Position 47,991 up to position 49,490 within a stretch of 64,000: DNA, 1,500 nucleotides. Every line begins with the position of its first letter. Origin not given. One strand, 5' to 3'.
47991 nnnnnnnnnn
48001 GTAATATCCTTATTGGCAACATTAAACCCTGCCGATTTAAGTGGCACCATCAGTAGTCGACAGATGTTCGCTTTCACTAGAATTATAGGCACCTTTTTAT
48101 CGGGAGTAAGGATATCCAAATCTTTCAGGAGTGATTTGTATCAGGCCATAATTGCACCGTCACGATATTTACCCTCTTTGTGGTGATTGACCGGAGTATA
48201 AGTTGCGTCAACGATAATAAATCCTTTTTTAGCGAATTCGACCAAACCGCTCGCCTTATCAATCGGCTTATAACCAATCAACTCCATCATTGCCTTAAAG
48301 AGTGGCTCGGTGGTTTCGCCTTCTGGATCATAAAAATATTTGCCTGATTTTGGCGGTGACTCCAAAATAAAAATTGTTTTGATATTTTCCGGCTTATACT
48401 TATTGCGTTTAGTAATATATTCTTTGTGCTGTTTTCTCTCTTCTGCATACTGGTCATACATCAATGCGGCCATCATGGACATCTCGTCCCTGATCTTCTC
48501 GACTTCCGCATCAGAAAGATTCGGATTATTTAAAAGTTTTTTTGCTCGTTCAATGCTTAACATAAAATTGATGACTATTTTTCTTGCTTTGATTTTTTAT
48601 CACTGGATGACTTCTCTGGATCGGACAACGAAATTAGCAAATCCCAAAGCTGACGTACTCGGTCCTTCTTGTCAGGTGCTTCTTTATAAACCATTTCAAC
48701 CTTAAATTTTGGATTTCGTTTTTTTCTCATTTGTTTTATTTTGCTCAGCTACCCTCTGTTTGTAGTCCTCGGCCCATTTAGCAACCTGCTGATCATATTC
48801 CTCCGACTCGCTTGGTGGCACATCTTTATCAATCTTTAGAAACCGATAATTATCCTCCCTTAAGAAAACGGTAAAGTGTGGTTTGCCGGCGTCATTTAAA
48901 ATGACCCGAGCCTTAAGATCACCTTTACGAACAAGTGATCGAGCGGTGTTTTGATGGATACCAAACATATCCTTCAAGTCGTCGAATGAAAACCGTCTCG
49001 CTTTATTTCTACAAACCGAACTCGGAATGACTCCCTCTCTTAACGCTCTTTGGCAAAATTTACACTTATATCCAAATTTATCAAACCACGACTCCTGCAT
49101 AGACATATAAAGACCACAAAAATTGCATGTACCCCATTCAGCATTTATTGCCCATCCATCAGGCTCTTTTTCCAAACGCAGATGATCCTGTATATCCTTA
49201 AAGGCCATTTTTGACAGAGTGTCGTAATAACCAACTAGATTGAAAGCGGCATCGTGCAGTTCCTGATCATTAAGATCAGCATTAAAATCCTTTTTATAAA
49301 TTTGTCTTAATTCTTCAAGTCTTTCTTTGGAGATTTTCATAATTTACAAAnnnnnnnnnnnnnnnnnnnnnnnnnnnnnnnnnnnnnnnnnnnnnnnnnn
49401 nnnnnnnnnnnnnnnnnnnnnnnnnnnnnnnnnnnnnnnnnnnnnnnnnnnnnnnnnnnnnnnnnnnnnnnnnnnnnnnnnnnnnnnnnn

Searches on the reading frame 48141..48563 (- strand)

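Call 4: search_protein_families(library=pfam, proteins=[window:48141-48563:-], max_evalue=0.01)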
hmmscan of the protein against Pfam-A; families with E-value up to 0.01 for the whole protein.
window:48141-48563:- (140 aa): 0 families

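Call 5: search_protein_families(library=padloc, proteins=[window:48141-48563:-], max_evalue=0.01)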
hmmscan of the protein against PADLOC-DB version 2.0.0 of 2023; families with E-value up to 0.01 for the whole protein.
window:48141-48563:- (140 aa): 0 families

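Call 6: search_protein_families(library=ncbifam, proteins=[window:48141-48563:-], max_evalue=0.01)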
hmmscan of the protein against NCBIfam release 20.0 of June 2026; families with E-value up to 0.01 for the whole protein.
window:48141-48563:- (140 aa): 1 family
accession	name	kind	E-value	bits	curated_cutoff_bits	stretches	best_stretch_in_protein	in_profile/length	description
TIGR00058.1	Hemerythrin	subfamily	0.0021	18.6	131.85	0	10-57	38-85/115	hemerythrin family non-heme iron protein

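Call 7: search_protein_families(library=phrogs, proteins=[window:48141-48563:-], max_evalue=0.01)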
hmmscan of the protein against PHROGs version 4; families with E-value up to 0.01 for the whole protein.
window:48141-48563:- (140 aa): 0 families

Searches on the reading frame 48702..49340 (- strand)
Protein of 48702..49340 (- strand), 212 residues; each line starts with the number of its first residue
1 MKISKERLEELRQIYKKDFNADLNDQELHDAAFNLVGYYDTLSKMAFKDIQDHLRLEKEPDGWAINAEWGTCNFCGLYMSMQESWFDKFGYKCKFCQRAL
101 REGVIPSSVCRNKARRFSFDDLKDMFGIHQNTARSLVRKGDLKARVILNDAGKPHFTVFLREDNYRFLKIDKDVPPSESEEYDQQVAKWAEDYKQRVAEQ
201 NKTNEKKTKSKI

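Call 4: search_protein_families(library=pfam, proteins=[window:48702-49340:-], max_evalue=0.01)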
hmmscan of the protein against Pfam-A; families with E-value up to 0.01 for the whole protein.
window:48702-49340:- (212 aa): 1 family
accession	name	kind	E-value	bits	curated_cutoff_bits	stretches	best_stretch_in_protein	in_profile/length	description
PF12728.13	HTH_17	-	0.00013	22.6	27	1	118-145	3-30/51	Helix-turn-helix domain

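Call 5: search_protein_families(library=padloc, proteins=[window:48702-49340:-], max_evalue=0.01)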
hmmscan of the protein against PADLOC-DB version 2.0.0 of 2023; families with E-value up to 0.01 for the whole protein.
window:48702-49340:- (212 aa): 2 families
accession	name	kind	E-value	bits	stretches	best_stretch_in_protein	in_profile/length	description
PDLC00353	PtuB1|PtuB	-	0.0025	15.7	1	101-168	124-191/196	Unknown function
PDLC04133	mad1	-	0.0083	14.4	0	114-149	3-37/60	mads_1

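Call 6: search_protein_families(library=ncbifam, proteins=[window:48702-49340:-], max_evalue=0.01)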
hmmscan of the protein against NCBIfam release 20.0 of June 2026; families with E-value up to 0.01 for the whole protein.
window:48702-49340:- (212 aa): 0 families

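Call 7: search_protein_families(library=phrogs, proteins=[window:48702-49340:-], max_evalue=0.01)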
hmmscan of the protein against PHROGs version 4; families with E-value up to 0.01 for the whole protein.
window:48702-49340:- (212 aa): 0 families
